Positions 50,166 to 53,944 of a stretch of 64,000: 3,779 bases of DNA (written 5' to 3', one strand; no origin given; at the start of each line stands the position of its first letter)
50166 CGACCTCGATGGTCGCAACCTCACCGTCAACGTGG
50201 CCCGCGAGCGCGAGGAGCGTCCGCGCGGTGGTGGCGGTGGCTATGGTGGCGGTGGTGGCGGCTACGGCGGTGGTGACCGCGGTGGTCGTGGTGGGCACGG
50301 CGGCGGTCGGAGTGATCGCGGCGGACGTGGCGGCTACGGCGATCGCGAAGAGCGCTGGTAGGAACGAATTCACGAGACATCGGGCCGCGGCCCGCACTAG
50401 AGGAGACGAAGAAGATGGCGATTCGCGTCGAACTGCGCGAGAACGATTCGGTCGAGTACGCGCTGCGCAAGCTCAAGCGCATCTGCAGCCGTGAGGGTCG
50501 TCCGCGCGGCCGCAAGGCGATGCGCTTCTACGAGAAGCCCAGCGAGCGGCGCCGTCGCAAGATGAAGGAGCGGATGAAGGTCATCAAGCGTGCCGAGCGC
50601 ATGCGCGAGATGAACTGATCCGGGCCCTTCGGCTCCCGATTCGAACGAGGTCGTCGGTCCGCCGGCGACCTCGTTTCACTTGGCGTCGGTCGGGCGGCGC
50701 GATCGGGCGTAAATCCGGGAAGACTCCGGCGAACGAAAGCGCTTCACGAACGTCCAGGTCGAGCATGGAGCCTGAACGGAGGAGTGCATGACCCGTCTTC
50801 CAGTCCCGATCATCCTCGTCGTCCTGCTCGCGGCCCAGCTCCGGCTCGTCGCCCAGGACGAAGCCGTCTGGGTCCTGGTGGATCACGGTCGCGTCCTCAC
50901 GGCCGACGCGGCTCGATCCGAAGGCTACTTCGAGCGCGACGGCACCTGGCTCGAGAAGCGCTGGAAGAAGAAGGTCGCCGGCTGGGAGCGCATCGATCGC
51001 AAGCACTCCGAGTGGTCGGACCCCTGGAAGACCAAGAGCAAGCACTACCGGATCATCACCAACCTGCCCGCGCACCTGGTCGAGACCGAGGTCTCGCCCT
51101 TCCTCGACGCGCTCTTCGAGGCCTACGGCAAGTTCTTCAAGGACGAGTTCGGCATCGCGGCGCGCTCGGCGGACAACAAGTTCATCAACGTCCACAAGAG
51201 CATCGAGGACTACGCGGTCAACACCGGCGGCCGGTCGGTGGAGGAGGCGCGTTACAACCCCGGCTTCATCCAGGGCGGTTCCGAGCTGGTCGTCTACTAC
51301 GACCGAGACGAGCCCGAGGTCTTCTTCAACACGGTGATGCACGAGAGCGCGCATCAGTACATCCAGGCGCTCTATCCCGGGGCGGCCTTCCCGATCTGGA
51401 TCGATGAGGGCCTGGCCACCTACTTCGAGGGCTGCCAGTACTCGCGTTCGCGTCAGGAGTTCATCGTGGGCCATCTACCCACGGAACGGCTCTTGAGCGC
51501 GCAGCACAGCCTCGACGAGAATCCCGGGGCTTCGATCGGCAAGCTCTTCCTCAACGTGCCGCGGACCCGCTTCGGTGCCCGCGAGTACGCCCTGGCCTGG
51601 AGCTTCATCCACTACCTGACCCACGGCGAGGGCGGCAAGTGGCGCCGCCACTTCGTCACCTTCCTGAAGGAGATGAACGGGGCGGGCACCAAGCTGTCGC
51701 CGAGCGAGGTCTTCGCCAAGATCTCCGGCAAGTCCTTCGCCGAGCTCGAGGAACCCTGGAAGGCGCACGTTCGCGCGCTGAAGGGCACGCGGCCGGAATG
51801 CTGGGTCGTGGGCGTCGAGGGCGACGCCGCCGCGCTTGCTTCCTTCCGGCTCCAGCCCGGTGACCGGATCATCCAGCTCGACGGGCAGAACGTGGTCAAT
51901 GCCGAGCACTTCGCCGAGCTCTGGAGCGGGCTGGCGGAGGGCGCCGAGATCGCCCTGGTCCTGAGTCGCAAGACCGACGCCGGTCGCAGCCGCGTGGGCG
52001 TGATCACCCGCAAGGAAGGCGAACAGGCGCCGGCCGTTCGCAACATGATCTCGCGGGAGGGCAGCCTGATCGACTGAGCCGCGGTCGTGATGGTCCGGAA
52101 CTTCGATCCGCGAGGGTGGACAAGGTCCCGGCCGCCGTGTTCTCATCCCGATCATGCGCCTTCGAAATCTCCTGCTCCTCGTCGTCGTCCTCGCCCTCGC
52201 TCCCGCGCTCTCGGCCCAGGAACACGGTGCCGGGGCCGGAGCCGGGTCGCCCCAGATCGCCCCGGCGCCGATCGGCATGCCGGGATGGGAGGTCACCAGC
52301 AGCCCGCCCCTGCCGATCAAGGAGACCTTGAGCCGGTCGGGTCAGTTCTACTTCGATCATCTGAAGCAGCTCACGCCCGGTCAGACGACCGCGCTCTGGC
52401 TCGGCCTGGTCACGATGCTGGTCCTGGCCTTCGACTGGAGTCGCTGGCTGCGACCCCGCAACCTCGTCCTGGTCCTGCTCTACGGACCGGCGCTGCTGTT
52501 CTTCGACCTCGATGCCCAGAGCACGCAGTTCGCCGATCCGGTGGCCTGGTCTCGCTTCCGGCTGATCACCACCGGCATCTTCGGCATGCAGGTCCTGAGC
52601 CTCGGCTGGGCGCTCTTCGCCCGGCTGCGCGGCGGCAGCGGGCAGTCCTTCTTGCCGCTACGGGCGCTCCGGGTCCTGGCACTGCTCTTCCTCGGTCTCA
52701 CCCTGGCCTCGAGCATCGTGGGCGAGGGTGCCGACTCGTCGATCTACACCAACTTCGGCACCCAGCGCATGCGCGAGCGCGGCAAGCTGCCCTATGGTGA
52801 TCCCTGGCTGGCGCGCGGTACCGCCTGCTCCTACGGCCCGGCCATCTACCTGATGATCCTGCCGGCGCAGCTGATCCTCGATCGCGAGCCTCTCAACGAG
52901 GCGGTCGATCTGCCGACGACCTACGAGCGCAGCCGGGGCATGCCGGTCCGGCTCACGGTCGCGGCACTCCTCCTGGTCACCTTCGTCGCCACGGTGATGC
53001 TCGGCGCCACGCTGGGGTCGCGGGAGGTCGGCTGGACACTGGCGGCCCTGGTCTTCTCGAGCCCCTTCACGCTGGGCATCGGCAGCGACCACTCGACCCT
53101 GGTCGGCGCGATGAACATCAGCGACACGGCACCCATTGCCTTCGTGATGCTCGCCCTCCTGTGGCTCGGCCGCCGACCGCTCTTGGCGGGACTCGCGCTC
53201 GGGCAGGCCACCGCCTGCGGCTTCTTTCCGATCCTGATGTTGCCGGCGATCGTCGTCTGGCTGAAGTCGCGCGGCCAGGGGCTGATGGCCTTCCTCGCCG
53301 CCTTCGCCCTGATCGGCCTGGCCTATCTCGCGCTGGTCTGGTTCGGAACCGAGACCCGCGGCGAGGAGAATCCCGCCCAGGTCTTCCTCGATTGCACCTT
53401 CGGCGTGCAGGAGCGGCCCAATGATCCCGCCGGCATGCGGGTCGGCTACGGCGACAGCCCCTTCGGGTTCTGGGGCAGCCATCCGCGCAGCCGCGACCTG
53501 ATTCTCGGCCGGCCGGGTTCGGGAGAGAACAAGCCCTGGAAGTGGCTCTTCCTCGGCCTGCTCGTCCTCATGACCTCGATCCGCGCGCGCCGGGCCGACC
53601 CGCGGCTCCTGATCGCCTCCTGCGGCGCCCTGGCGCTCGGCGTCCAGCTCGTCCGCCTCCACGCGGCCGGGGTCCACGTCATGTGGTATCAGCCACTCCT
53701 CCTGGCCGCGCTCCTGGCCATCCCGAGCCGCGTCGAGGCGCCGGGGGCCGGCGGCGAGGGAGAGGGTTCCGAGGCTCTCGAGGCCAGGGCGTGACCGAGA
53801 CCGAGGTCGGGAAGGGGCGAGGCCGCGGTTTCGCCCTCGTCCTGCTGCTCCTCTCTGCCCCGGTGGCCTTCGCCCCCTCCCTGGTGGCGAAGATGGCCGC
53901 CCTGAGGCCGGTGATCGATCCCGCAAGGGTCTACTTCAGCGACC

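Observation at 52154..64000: Candidate sulfated/methylated glycoconjugate biosynthesis locus of unusual composition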

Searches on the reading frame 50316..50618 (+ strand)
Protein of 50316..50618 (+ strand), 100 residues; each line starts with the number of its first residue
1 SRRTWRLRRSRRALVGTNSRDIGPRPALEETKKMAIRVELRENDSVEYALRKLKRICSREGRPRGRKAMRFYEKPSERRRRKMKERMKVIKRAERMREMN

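Call 49: search_protein_families(library=pfam, proteins=[window:50316-50618:+], max_evalue=0.001)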
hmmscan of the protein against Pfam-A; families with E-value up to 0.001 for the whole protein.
window:50316-50618:+ (100 aa): 1 family
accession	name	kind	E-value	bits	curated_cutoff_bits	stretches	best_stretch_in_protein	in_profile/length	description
PF01165.25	Ribosomal_S21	-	3.4e-14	52.7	27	1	38-89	2-53/55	Ribosomal protein S21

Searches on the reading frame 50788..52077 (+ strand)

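Call 5: search_protein_families(library=pfam, proteins=[window:50788-52077:+], max_evalue=0.01)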
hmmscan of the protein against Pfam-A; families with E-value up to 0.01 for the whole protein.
window:50788-52077:+ (429 aa): 5 families
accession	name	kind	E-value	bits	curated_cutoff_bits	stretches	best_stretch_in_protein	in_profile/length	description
PF07607.17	DUF1570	-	3.2e-10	40.9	22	1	181-281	3-111/129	Protein of unknown function (DUF1570)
PF13485.12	Peptidase_MA_2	-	0.00034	20.9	32.4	1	181-245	68-132/201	Peptidase MA superfamily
PF00595.29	PDZ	-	0.00045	21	23.2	1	340-374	29-62/81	PDZ domain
PF17820.7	PDZ_6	-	0.0016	18.6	27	1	355-391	16-51/54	PDZ domain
PF13180.12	PDZ_2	-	0.0026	18.5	27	1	337-397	13-72/80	PDZ domain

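Call 8: search_protein_families(library=ncbifam, proteins=[window:50788-52077:+], max_evalue=0.01)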
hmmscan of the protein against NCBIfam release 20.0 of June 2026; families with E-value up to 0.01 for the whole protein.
window:50788-52077:+ (429 aa): 0 families

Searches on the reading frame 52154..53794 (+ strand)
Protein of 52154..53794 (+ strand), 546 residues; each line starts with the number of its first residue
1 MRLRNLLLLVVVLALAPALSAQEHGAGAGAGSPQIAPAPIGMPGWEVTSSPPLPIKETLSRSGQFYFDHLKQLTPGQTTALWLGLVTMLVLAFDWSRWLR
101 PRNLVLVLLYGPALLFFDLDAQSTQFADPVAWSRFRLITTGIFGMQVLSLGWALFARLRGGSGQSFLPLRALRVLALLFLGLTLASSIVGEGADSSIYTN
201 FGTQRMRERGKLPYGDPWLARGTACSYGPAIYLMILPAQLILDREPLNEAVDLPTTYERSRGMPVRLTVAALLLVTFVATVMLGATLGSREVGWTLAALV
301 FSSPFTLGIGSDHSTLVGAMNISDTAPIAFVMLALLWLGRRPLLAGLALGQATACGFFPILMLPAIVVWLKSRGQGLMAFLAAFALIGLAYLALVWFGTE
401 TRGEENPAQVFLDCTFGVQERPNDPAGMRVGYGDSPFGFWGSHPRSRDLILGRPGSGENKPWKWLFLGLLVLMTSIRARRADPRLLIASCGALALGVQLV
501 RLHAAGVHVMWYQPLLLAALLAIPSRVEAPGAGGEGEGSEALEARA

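Call 5: search_protein_families(library=pfam, proteins=[window:52154-53794:+], max_evalue=0.01)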
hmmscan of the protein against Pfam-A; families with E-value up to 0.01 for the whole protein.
window:52154-53794:+ (546 aa): 1 family
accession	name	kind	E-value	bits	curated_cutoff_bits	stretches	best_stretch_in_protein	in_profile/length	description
PF06728.19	PIG-U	-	0.0038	16.8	24.5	1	293-418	121-244/378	GPI transamidase subunit PIG-U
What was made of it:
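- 52154..53794 (+): g1, 546-aa polytopic membrane protein, first gene of cassette A. Near-orphan; GT-C relationship unproven. Only a sub-threshold PIG-U hit (call 5).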

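Call 8: search_protein_families(library=ncbifam, proteins=[window:52154-53794:+], max_evalue=0.01)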
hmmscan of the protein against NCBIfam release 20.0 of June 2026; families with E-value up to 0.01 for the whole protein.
window:52154-53794:+ (546 aa): 0 families

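Call 50: find_homologous_proteins(query=window:52154-53794:+, max_evalue=0.001)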
Query window:52154-53794:+ (546 aa): 2 proteins with E <= 0.001 among 8000 candidates.
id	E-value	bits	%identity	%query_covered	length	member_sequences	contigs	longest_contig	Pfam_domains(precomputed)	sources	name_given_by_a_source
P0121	0.0e+0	1204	100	100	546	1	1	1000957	-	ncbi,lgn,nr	ncbi:MAG: hypothetical protein H6807_00850 [Planctomycetes bacterium]|nr:hypothetical protein [Planc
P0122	1.0e-162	561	56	89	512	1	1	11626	-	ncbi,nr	ncbi:MAG: hypothetical protein KDB53_06730 [Planctomycetes bacterium]|nr:hypothetical protein [Planc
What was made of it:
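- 52154..53794 (+): Only one homologue among 5.8 billion proteins: P0122, 56% identity, another Planctomycetes MAG (call 50).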

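Call 52: find_encoding_contigs(protein=P0122, flank=10000, max_places=3)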
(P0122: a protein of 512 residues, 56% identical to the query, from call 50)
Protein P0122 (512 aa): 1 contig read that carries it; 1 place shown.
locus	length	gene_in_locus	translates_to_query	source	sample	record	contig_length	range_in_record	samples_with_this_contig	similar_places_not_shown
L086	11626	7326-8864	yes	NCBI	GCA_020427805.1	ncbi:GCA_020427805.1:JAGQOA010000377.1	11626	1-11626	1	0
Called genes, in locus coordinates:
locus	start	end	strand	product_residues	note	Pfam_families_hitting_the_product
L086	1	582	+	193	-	PF00291:PALP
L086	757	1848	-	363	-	PF02445:NadA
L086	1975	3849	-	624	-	PF00501:AMP-binding, PF23562:AMP-binding_C_3 (weak)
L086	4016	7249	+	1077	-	PF25596:CPSase_L_D1, PF02786:CPSase_L_D2, PF02787:CPSase_L_D3, PF25596:CPSase_L_D1, PF02222:ATP-grasp, PF02655:ATP-grasp_3, PF02786:CPSase_L_D2, PF02142:MGS, +5 more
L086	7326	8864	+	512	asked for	-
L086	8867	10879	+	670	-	-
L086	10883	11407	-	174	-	-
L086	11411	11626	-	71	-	?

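Call 58: search_solved_structures(query=window:52154-53794:+, max_evalue=10)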
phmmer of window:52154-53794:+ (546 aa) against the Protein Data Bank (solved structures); distinct sequences matched with E-value up to 10: 0.
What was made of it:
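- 52154..53794 (+): No PDB sequence hit (call 58).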
